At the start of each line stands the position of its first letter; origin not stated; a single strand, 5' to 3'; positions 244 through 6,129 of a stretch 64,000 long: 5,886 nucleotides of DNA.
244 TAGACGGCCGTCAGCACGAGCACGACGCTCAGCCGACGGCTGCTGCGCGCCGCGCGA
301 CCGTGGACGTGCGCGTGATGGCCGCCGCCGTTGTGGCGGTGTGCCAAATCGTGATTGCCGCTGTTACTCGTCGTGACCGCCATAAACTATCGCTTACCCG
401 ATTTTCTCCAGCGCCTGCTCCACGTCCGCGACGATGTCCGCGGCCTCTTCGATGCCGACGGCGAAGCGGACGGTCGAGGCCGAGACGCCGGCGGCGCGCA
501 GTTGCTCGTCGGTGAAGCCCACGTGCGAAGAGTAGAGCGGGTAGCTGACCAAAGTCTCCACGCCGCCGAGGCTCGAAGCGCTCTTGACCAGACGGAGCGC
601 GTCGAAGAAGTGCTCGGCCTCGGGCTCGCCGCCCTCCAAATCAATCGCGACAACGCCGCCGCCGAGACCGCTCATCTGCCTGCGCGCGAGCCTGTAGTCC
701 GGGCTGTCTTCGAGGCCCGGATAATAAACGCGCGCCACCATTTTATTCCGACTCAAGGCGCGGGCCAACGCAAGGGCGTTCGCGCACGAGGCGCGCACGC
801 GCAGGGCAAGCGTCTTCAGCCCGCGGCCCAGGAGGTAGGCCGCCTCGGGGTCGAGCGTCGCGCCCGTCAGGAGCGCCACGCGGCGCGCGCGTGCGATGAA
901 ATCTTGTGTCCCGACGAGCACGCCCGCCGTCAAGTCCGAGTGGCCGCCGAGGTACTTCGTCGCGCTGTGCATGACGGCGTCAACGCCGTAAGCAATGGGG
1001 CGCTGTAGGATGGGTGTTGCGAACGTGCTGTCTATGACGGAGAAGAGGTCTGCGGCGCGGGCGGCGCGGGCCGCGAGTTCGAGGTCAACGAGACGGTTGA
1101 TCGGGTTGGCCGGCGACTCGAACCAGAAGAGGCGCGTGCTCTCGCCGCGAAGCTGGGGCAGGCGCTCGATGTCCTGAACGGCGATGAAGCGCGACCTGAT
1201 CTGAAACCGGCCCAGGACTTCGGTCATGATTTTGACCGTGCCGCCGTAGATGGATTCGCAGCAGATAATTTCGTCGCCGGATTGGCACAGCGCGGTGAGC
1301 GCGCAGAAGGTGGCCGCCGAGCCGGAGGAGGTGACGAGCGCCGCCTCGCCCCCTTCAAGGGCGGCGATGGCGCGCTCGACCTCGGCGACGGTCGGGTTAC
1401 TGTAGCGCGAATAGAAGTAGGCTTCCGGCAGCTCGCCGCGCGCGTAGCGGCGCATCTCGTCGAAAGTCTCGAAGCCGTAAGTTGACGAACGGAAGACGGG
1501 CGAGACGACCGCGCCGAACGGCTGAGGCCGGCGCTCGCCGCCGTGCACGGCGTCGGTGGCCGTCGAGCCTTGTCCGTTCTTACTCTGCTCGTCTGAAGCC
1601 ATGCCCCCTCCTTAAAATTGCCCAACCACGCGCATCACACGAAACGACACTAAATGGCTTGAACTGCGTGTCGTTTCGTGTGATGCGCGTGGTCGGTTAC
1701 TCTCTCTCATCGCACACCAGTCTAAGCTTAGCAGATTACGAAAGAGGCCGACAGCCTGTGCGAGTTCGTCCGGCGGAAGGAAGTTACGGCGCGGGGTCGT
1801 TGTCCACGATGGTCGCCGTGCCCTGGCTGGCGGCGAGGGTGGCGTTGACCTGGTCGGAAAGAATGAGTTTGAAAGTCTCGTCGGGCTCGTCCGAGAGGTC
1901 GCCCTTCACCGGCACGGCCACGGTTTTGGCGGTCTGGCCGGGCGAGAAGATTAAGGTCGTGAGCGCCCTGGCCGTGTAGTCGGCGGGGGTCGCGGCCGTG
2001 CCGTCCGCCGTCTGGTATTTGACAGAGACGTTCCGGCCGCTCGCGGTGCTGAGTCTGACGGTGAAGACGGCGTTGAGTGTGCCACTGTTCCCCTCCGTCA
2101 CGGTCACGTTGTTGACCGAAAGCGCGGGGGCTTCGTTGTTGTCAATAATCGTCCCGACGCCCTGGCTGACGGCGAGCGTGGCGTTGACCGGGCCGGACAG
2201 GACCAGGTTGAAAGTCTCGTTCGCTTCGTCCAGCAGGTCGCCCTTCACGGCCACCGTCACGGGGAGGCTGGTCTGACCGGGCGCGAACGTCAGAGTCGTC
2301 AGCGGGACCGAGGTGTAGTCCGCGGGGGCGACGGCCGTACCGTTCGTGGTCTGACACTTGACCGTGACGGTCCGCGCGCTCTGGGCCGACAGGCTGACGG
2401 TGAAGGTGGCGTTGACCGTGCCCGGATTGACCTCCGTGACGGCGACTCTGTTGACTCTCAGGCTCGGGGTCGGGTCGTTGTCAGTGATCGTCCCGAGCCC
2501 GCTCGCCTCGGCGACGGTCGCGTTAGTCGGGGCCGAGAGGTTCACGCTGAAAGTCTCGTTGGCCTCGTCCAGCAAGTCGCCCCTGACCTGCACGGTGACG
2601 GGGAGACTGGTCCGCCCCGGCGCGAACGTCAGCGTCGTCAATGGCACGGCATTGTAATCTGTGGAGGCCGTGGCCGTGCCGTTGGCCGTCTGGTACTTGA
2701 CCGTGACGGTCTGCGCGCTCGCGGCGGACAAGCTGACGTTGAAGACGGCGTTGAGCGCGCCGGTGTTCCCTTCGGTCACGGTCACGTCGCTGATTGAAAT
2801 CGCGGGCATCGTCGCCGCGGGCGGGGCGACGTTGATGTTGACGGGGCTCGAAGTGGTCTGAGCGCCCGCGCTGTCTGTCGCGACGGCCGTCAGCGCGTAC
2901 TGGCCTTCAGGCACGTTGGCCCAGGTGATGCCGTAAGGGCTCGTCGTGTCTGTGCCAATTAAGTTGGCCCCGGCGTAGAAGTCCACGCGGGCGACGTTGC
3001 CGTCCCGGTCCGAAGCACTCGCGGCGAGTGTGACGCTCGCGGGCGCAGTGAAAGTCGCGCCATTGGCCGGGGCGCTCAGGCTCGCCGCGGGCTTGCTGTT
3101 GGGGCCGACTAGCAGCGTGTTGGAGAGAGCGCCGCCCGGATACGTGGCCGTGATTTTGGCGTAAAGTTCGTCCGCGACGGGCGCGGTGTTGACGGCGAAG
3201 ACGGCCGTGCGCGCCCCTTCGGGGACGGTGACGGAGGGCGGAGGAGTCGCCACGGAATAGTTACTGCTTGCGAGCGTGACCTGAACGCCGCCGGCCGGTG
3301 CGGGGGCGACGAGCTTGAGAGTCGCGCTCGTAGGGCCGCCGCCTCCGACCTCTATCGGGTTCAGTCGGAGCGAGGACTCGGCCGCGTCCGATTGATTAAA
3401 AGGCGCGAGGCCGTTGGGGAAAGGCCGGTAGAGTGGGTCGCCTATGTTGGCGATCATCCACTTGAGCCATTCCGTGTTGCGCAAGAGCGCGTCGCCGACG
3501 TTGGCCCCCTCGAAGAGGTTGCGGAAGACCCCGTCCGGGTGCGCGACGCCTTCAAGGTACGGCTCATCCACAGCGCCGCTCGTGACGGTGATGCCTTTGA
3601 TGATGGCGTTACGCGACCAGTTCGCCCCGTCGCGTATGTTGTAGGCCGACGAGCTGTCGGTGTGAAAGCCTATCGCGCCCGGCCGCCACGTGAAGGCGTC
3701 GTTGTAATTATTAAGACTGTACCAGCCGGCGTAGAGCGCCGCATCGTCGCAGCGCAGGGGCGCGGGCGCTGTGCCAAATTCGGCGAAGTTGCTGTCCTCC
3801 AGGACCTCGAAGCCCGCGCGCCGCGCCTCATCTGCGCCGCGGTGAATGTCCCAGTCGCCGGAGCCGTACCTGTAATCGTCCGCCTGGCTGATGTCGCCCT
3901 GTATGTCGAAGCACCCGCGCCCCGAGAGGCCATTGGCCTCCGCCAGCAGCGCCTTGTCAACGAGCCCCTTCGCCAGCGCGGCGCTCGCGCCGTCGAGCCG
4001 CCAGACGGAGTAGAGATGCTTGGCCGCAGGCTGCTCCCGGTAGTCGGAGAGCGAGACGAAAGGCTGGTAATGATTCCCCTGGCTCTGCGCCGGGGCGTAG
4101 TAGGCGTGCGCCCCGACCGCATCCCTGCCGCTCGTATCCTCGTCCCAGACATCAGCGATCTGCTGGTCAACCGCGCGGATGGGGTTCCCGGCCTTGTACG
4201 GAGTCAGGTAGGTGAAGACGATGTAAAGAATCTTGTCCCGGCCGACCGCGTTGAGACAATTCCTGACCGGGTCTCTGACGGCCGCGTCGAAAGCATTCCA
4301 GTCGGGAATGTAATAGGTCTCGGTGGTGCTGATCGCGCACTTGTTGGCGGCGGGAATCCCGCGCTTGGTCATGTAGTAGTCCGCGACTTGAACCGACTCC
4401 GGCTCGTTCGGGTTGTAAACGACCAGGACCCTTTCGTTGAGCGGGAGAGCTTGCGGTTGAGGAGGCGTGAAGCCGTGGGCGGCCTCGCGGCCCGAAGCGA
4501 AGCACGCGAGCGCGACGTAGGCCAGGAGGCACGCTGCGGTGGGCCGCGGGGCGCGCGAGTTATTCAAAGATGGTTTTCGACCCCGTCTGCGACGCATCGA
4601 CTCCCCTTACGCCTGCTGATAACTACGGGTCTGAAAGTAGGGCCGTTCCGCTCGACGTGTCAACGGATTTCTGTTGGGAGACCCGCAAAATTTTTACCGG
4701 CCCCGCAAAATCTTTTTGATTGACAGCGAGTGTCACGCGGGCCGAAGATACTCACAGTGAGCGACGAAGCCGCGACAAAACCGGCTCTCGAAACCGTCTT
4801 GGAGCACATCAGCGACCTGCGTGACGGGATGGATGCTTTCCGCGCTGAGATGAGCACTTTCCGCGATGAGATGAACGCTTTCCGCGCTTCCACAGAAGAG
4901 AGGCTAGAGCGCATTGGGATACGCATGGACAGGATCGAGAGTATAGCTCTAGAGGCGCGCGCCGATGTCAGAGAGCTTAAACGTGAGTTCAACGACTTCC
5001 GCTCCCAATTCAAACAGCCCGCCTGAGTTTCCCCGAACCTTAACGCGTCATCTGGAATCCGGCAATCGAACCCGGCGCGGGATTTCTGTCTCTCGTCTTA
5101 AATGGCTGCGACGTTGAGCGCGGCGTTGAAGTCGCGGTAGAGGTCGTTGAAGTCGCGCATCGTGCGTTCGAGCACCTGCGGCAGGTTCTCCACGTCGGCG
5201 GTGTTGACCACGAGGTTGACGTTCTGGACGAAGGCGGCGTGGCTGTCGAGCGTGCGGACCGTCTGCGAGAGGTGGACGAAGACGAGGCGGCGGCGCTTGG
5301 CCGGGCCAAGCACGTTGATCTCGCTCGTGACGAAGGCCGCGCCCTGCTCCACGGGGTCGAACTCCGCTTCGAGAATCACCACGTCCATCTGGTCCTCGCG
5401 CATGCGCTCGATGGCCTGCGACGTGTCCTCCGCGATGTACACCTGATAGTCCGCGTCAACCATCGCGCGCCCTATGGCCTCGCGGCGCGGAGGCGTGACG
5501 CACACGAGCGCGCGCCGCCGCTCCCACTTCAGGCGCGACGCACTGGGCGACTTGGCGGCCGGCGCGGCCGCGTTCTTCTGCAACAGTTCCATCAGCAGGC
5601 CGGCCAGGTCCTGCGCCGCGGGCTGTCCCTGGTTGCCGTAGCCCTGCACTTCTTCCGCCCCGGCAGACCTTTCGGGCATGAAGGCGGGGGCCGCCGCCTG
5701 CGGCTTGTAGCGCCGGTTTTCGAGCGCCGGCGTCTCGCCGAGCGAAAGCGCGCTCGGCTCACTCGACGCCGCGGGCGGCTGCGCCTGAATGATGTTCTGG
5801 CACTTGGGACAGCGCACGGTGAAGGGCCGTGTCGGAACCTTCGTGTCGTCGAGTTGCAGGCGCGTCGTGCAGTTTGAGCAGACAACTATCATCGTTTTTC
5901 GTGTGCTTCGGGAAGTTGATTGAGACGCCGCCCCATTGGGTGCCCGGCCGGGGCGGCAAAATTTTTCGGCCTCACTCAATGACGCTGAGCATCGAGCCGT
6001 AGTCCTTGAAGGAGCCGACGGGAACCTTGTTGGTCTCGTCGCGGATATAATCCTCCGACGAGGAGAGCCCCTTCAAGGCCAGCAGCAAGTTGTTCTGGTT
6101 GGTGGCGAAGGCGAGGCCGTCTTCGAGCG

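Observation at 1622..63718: About 15 long hairpins with tandem-repetitive arms, almost all abutting stop codons: a dense non-coding element class I cannot name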

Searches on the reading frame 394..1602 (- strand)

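Call 9: search_protein_families(library=pfam, proteins=[window:394-1602:-])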
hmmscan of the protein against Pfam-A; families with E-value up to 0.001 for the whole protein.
window:394-1602:- (402 aa): 4 families
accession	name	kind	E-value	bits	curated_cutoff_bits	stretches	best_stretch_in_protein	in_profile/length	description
PF01053.26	Cys_Met_Meta_PP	-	3.4e-120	401.6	27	1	16-399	2-381/381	Cys/Met metabolism PLP-dependent enzyme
PF01212.27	Beta_elim_lyase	-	2.5e-09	37.3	27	1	69-116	31-78/288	Beta-eliminating lyase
PF01041.23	DegT_DnrJ_EryC1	-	2.6e-05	24.1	19.8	0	70-126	24-81/360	DegT/DnrJ/EryC1/StrS aminotransferase family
PF03841.19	SelA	-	3e-05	23.6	22.8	0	196-244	193-238/367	L-seryl-tRNA selenium transferase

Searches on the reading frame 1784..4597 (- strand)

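Call 9: search_protein_families(library=pfam, proteins=[window:1784-4597:-])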
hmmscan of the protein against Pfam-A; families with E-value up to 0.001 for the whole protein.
window:1784-4597:- (937 aa): 2 families
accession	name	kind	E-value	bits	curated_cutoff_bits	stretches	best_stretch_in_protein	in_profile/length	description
PF03160.20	Calx-beta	-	2.8e-46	156.8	27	3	821-934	3-119/119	Calx-beta domain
PF17957.7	Big_7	-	4.3e-18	66.2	24.1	1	503-571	1-70/70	Bacterial Ig domain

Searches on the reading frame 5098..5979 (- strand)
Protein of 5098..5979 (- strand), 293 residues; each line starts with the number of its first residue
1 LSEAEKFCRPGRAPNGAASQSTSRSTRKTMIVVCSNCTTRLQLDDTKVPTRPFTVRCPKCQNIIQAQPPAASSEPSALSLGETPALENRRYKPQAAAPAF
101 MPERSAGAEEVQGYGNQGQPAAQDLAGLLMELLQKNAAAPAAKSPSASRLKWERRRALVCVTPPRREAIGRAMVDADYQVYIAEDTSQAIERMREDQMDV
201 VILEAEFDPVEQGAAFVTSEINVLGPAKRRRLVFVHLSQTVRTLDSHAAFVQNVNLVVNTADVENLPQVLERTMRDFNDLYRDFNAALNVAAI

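Call 9: search_protein_families(library=pfam, proteins=[window:5098-5979:-])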
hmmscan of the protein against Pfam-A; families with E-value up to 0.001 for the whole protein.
window:5098-5979:- (293 aa): 2 families
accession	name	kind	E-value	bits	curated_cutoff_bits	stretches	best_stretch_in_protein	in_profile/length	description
PF13717.11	Zn_ribbon_4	-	5e-10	39.6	30.3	1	30-64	1-35/36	zinc-ribbon domain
PF13719.11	Zn_ribbon_5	-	0.00026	21.1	29.3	1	30-64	1-35/37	zinc-ribbon domain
